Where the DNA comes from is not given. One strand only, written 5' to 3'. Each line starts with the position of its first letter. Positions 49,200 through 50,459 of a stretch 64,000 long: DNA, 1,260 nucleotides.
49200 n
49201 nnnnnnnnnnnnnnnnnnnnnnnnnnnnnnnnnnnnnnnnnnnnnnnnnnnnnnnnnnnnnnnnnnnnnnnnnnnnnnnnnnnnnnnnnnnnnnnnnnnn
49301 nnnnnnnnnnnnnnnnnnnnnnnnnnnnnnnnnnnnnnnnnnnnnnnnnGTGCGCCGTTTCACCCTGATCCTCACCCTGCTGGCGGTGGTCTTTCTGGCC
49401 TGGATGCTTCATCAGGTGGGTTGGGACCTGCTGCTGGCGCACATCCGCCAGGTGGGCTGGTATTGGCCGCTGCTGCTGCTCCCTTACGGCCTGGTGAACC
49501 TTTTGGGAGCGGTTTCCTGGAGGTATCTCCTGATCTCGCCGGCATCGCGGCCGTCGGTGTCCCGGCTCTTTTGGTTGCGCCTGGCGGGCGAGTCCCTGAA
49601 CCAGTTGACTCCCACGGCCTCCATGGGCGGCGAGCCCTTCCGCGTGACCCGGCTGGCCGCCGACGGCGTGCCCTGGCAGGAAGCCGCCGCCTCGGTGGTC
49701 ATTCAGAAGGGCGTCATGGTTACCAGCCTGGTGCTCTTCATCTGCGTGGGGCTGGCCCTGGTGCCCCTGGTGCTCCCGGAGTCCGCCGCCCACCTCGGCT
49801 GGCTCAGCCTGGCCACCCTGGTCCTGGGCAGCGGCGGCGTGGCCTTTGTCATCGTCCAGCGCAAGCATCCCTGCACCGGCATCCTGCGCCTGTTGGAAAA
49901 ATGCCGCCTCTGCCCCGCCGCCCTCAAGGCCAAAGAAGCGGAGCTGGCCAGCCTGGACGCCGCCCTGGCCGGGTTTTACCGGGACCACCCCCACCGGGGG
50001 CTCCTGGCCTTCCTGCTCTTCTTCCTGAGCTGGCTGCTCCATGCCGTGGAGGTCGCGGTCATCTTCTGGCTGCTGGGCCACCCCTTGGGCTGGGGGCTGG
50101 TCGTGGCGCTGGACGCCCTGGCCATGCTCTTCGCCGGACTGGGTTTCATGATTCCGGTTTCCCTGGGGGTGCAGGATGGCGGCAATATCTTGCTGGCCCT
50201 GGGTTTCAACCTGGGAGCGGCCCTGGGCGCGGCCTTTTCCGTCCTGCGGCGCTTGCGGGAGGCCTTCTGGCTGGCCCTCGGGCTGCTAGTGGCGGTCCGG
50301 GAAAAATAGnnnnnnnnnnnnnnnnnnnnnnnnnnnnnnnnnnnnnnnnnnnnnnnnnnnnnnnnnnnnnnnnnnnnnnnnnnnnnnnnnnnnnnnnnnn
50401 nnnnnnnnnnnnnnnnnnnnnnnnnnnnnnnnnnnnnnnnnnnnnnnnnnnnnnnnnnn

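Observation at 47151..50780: cysC - sulfotransferase - flippase-like membrane protein - thioesterase cluster (candidate sulfated lipid/glycoconjugate pathway)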

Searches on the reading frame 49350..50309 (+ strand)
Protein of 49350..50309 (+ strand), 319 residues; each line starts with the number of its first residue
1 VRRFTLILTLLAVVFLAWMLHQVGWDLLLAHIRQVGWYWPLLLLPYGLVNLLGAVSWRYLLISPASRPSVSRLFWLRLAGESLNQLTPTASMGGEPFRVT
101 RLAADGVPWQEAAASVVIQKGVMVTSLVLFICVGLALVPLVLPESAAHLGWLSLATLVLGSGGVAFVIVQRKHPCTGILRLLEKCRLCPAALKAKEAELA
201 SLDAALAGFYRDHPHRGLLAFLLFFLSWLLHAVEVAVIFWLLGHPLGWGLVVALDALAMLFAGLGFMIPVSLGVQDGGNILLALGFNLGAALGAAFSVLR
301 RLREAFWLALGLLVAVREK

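Call 3: search_protein_families(library=pfam, proteins=[window:49350-50309:+], max_evalue=0.01)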
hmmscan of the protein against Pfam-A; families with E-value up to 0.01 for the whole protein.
window:49350-50309:+ (319 aa): 1 family
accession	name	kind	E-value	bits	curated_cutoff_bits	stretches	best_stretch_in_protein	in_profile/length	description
PF03706.18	LPG_synthase_TM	-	1.7e-31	110.2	33.4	1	10-305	6-295/302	Lysylphosphatidylglycerol synthase TM region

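Call 4: search_protein_families(library=ncbifam, proteins=[window:49350-50309:+], max_evalue=0.01)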
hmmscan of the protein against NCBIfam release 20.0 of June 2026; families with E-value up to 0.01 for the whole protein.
window:49350-50309:+ (319 aa): 3 families
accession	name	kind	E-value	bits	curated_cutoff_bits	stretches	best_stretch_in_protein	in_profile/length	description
TIGR03476.1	HpnL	subfamily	3.7e-43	148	195.65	1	1-313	1-312/318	putative membrane protein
TIGR00374.1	TIGR00374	subfamily_domain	7.5e-17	61.7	43.2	1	10-303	2-297/323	flippase-like domain-containing protein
NF033480.1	bifunc_MprF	equivalog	1.4e-05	23.6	600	1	4-171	8-177/841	bifunctional lysylphosphatidylglycerol flippase/synthetase MprF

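Call 36: find_homologous_proteins(query=window:49350-50309:+)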
Query window:49350-50309:+ (319 aa): 608 proteins with E <= 0.001 among 8000 candidates; the best 120 are listed.
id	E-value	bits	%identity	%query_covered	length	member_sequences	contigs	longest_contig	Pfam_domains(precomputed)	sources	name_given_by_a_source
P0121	1.1e-199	681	100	100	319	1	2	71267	PF03706.19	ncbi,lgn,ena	-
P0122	2.4e-137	476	71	100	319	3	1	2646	PF03706.19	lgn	-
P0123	2.0e-136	473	68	100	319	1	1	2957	PF03706.19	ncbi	-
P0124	1.5e-135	470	70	100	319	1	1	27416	PF03706.19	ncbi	-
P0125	3.0e-133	462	68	100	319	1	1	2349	PF03706.19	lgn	-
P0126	1.7e-132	460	67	100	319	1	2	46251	PF03706.19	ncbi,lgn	-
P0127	5.2e-132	458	68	100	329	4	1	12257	PF03706.19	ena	-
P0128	3.1e-131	456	67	100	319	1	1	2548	PF03706.19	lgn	-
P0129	3.3e-131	456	68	100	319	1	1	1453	PF03706.19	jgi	jgi:uncharacterized protein (TIRG00374 family)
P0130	4.1e-131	455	66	100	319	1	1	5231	PF03706.19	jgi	jgi:glycosyltransferase 2 family protein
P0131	9.5e-131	454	67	100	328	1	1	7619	PF03706.19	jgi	jgi:glycosyltransferase 2 family protein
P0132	1.2e-130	454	66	100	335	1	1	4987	PF03706.19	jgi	jgi:glycosyltransferase 2 family protein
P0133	6.5e-130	451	64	100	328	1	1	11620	PF03706.19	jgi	jgi:glycosyltransferase 2 family protein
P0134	7.5e-130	451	66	100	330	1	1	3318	PF03706.19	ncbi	-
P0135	7.6e-130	451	69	100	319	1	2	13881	PF03706.19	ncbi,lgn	ncbi:MAG: lysylphosphatidylglycerol synthase domain-containing protein [Thermodesulfobacteriota bact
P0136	1.1e-129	451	66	100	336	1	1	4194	PF03706.19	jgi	jgi:glycosyltransferase 2 family protein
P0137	1.9e-129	450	66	100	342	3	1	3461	PF03706.19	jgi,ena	-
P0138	9.5e-129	447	68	100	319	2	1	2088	PF03706.19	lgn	-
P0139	1.5e-128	447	64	100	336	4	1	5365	PF03706.19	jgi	jgi:glycosyltransferase 2 family protein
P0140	1.5e-128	447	65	100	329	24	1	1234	PF03706.19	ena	-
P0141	1.9e-128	446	66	100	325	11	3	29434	PF03706.19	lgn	-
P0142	2.3e-128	446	65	100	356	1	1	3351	PF03706.19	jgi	jgi:uncharacterized protein (TIRG00374 family)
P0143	3.0e-128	446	66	100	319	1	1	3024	PF03706.19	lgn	-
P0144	5.3e-128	445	66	97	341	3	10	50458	PF03706.19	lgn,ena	-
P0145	6.1e-128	445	65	100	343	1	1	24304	PF03706.19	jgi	-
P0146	7.6e-128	445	65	100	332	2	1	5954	PF03706.19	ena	-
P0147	1.2e-127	444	66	100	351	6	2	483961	PF03706.19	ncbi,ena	-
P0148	2.0e-127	443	65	100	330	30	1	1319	PF03706.19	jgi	-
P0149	3.6e-127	442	66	100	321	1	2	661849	PF03706.19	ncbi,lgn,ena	-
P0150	8.8e-127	441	65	100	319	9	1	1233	PF03706.19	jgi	jgi:uncharacterized protein (TIRG00374 family)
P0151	1.1e-126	441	65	100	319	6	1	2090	PF03706.19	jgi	jgi:uncharacterized membrane protein YbhN (UPF0104 family)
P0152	1.5e-126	440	64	100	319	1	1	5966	PF03706.19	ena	-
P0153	1.5e-126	440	66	100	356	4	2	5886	PF03706.19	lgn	-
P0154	1.7e-126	440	66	100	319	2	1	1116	PF03706.19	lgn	-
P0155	2.2e-126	440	67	100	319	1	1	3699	PF03706.19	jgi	jgi:hypothetical protein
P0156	3.2e-126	439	66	100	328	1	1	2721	PF03706.19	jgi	jgi:glycosyltransferase 2 family protein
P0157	3.7e-126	439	64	100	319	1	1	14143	PF03706.19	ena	-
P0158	4.0e-126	439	69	94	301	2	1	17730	PF03706.19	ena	-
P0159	6.3e-126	438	67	100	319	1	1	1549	PF03706.19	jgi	-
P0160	8.8e-126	438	64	100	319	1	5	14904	PF03706.19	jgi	jgi:uncharacterized protein (TIRG00374 family)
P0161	1.4e-125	437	64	100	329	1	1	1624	PF03706.19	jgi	jgi:glycosyltransferase 2 family protein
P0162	2.1e-125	436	64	100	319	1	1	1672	PF03706.19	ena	-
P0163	2.4e-125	436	65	100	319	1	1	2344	PF03706.19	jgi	jgi:uncharacterized protein (TIRG00374 family)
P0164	2.6e-125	436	67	100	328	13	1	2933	PF03706.19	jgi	jgi:glycosyltransferase 2 family protein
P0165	2.7e-125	436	65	100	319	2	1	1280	PF03706.19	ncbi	-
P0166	5.1e-125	435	63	100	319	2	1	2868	PF03706.19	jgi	jgi:uncharacterized protein (TIRG00374 family)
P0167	7.2e-125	435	66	100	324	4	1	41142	PF03706.19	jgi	jgi:uncharacterized membrane protein YbhN (UPF0104 family)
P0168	9.0e-125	434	63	100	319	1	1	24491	PF03706.19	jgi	jgi:uncharacterized protein (TIRG00374 family)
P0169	1.1e-124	434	65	100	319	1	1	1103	PF03706.19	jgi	jgi:uncharacterized protein (TIRG00374 family)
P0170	1.2e-124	434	65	100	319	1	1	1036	PF03706.19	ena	-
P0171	1.2e-124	434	66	100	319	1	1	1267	PF03706.19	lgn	-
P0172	1.3e-124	434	63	100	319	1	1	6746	PF03706.19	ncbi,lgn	-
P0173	1.4e-124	434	63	100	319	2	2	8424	PF03706.19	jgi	jgi:uncharacterized protein (TIRG00374 family)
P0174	3.0e-124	433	65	100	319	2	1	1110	PF03706.19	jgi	-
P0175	4.1e-124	432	66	100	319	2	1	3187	PF03706.19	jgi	-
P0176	4.3e-124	432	64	100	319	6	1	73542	PF03706.19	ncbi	ncbi:MAG: flippase-like domain-containing protein [Thermodesulfobacteriota bacterium]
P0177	5.7e-124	432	65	100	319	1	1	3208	PF03706.19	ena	-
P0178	7.5e-124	431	65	100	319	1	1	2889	PF03706.19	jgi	-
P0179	1.0e-123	431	64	100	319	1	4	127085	PF03706.19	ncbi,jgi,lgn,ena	ncbi:MAG: flippase-like domain-containing protein [Syntrophobacterales bacterium]|jgi:uncharacterize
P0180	1.1e-123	431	66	100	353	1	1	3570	PF03706.19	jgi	jgi:glycosyltransferase 2 family protein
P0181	1.3e-123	431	65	100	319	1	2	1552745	PF03706.19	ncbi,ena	-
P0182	1.5e-123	430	66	100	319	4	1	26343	PF03706.19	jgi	-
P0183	1.7e-123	430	63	100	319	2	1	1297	PF03706.19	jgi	jgi:uncharacterized protein (TIRG00374 family)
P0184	3.0e-123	429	63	100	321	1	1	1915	PF03706.19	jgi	jgi:uncharacterized membrane protein YbhN (UPF0104 family)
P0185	4.1e-123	429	63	100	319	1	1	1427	PF03706.19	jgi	jgi:uncharacterized protein (TIRG00374 family)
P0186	5.1e-123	429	65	100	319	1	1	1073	PF03706.19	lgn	-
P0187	6.3e-123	428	66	100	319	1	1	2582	PF03706.19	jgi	jgi:uncharacterized protein (TIRG00374 family)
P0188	6.5e-123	428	65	100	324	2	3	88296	PF03706.19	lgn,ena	-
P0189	7.3e-123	428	64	100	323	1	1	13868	PF03706.19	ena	-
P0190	7.3e-123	428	62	100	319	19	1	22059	PF03706.19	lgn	-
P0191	9.0e-123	428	65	100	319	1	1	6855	PF03706.19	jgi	jgi:glycosyltransferase 2 family protein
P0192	1.0e-122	428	65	100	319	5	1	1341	PF03706.19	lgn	-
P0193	1.1e-122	428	65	97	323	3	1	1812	PF03706.19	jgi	jgi:uncharacterized protein (TIRG00374 family)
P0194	1.2e-122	427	64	100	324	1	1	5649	PF03706.19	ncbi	-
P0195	1.3e-122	427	64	100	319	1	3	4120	PF03706.19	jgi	jgi:uncharacterized protein (TIRG00374 family)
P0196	1.4e-122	427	64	100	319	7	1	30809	PF03706.19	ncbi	-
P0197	1.7e-122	427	64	100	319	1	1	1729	PF03706.19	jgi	jgi:uncharacterized protein (TIRG00374 family)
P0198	1.7e-122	427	64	100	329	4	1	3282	PF03706.19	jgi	jgi:glycosyltransferase 2 family protein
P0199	2.1e-122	427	64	100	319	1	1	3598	PF03706.19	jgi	jgi:uncharacterized protein (TIRG00374 family)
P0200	2.3e-122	426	65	100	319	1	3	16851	PF03706.19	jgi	jgi:glycosyltransferase 2 family protein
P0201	2.3e-122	426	64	100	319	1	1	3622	PF03706.19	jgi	-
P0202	2.7e-122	426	66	97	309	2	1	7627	PF03706.19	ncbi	ncbi:MAG: flippase-like domain-containing protein, partial [Thermodesulfobacteriota bacterium]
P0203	3.2e-122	426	65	100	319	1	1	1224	PF03706.19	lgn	-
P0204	3.2e-122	426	64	100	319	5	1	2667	PF03706.19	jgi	jgi:hypothetical protein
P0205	3.6e-122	426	64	100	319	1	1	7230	PF03706.19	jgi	jgi:glycosyltransferase 2 family protein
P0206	4.0e-122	426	62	100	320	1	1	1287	PF03706.19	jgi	jgi:uncharacterized protein (TIRG00374 family)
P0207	4.8e-122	425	62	100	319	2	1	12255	PF03706.19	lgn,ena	-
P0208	5.2e-122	425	64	100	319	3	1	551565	PF03706.19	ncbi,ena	-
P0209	5.9e-122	425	64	100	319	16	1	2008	PF03706.19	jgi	jgi:uncharacterized protein (TIRG00374 family)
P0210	7.2e-122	425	64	100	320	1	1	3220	PF03706.19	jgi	jgi:uncharacterized membrane protein YbhN (UPF0104 family)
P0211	9.3e-122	425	62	100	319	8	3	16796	PF03706.19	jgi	-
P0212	1.3e-121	424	62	100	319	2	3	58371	PF03706.19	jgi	jgi:uncharacterized protein (TIRG00374 family)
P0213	1.5e-121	424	63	100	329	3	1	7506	PF03706.19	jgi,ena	jgi:uncharacterized protein (TIRG00374 family)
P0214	1.5e-121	424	62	100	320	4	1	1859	PF03706.19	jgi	jgi:uncharacterized protein (TIRG00374 family)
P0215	1.8e-121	424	63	100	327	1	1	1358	PF03706.19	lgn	-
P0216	2.8e-121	423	64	97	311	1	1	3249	PF03706.19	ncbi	-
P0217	2.9e-121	423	62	100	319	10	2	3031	PF03706.19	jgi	-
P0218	3.0e-121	423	62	100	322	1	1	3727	PF03706.19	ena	-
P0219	3.3e-121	423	63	100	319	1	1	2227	PF03706.19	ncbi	-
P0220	3.6e-121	423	62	100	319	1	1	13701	PF03706.19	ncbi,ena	-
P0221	3.6e-121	423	63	100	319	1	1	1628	PF03706.19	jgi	jgi:uncharacterized protein (TIRG00374 family)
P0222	3.6e-121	423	63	100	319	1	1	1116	PF03706.19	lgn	-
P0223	4.2e-121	422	62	100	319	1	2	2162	PF03706.19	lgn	-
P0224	4.2e-121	422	61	100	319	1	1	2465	PF03706.19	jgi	jgi:glycosyltransferase 2 family protein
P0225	5.9e-121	422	62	100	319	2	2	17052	PF03706.19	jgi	jgi:uncharacterized protein (TIRG00374 family)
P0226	6.9e-121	422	63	100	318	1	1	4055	PF03706.19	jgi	jgi:uncharacterized protein (TIRG00374 family)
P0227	9.2e-121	421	63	100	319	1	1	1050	PF03706.19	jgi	jgi:uncharacterized protein (TIRG00374 family)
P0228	9.2e-121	421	62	100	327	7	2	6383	PF03706.19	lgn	-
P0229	9.7e-121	421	63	100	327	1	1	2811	PF03706.19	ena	-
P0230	1.4e-120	421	63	100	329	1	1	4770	PF03706.19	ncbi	-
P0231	1.5e-120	421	61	100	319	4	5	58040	PF03706.19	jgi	jgi:uncharacterized protein (TIRG00374 family)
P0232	2.4e-120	420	63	100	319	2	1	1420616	PF03706.19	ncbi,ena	-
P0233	2.5e-120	420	63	100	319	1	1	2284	PF03706.19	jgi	-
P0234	2.7e-120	420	62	100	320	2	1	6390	PF03706.19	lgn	-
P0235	2.8e-120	420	63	100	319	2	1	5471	PF03706.19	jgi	jgi:uncharacterized protein (TIRG00374 family)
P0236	2.9e-120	420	64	100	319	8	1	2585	PF03706.19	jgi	jgi:uncharacterized protein (TIRG00374 family)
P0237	3.0e-120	420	61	100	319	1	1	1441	PF03706.19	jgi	-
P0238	3.4e-120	419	64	100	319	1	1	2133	PF03706.19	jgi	jgi:glycosyltransferase 2 family protein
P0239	3.4e-120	419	62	100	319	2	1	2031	PF03706.19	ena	-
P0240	3.5e-120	419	63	100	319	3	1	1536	PF03706.19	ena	-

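Call 37: find_encoding_contigs(protein=P0121, flank=10000, max_places=2)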
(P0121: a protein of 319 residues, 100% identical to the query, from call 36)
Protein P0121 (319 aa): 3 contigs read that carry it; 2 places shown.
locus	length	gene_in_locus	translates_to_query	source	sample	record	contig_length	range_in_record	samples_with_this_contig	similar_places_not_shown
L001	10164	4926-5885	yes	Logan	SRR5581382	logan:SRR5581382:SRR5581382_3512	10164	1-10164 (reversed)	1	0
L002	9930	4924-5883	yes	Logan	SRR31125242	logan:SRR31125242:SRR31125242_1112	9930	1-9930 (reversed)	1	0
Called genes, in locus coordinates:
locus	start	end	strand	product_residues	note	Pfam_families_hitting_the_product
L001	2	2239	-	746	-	?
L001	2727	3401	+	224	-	PF01583:APS_kinase, PF13671:AAA_33 (weak)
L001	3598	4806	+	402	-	PF13469:Sulfotransfer_3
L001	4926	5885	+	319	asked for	PF03706:LPG_synthase_TM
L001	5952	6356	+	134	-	PF22636:FlK, PF03061:4HBT (weak)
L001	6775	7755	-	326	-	PF13400:Tad, PF09977:Tad_C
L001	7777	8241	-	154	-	PF07811:TadE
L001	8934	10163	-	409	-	?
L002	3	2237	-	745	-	?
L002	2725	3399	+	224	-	PF01583:APS_kinase, PF13671:AAA_33 (weak)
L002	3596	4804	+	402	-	PF13469:Sulfotransfer_3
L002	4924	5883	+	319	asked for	PF03706:LPG_synthase_TM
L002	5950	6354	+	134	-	PF22636:FlK, PF03061:4HBT (weak)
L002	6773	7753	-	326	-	PF13400:Tad, PF09977:Tad_C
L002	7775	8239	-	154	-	PF07811:TadE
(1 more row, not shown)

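Call 39: find_related_loci(query=A2, collection=metagenome_contigs, flank=6000)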
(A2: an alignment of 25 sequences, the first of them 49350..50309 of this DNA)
Query A2 (319 aa) in metagenome_contigs; peptide patterns used: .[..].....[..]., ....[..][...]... (x = any residue, [..] = any of these).
512 stretches matched a pattern; 330 encode a relative of the query (tblastn E <= 1e-3); the best 80 are kept; 80 distinct loci.
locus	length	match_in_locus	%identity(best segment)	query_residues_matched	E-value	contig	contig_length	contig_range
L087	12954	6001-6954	77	1-319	9e-156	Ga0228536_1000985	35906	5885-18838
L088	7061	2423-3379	66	1-319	7e-131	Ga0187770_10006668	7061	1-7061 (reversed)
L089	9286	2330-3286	65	1-319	2e-130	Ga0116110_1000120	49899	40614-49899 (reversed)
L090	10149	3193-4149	65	1-319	2e-130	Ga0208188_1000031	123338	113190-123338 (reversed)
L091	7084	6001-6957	68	1-319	7e-130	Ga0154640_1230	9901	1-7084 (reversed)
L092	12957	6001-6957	67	1-319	7e-130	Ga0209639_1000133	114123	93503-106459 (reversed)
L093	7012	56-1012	65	1-319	1e-128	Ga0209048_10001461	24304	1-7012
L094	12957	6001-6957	62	1-319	3e-128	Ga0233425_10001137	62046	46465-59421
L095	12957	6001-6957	63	1-319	1e-127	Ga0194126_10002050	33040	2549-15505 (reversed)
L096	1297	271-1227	64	1-319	7e-139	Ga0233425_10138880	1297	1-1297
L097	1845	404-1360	62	1-319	3e-135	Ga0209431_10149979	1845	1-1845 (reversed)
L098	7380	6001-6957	64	1-319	2e-125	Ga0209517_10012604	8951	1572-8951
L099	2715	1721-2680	63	1-319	7e-131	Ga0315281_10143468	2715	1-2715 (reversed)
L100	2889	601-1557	65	1-319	3e-130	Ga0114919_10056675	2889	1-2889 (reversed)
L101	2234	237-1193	66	1-319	2e-132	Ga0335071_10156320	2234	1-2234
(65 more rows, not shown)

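Call 47: search_solved_structures(query=A2, max_evalue=1)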
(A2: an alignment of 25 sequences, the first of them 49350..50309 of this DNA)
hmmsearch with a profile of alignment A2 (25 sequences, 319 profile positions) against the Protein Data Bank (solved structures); distinct sequences matched with E-value up to 1: 0.

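Call 58: predict_structure(alignment_id=A2)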
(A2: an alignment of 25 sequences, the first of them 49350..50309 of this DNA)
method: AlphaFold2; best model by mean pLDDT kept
length: 319 residues; sequences in the alignment: 25
mean_pLDDT: 85.5   pTM: 0.81
mean pLDDT of the five models: 85.5, 85.1, 83.8, 83.6, 83.4
residues with pLDDT >= 90: 155; 70-90: 130; 50-70: 30; < 50: 4
segments of 3 or more residues with pLDDT < 50: none
pLDDT, mean of each block of 10 residues (from residue 1): 73 77 83 88 92 96 93 95 73 85 94 94 92 87 74 84 86 88 93 92 93 94 95 92 88 88 61 57 67 85 90 90
secondary structure, 60 per line:
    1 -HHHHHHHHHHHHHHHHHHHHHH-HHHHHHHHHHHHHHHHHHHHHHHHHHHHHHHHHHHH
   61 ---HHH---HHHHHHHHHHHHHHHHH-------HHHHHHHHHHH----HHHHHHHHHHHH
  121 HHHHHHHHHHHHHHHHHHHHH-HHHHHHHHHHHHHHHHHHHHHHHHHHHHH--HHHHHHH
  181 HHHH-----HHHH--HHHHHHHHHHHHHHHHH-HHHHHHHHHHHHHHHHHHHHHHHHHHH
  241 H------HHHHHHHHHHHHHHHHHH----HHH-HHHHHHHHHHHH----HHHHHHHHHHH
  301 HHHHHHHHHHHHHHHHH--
elements in order: H2-23 H25-60 H70-86 H94-104 H109-141 H143-171 H174-184 H190-193 H196-212 H214-241 H248-265 H274-285 H290-317
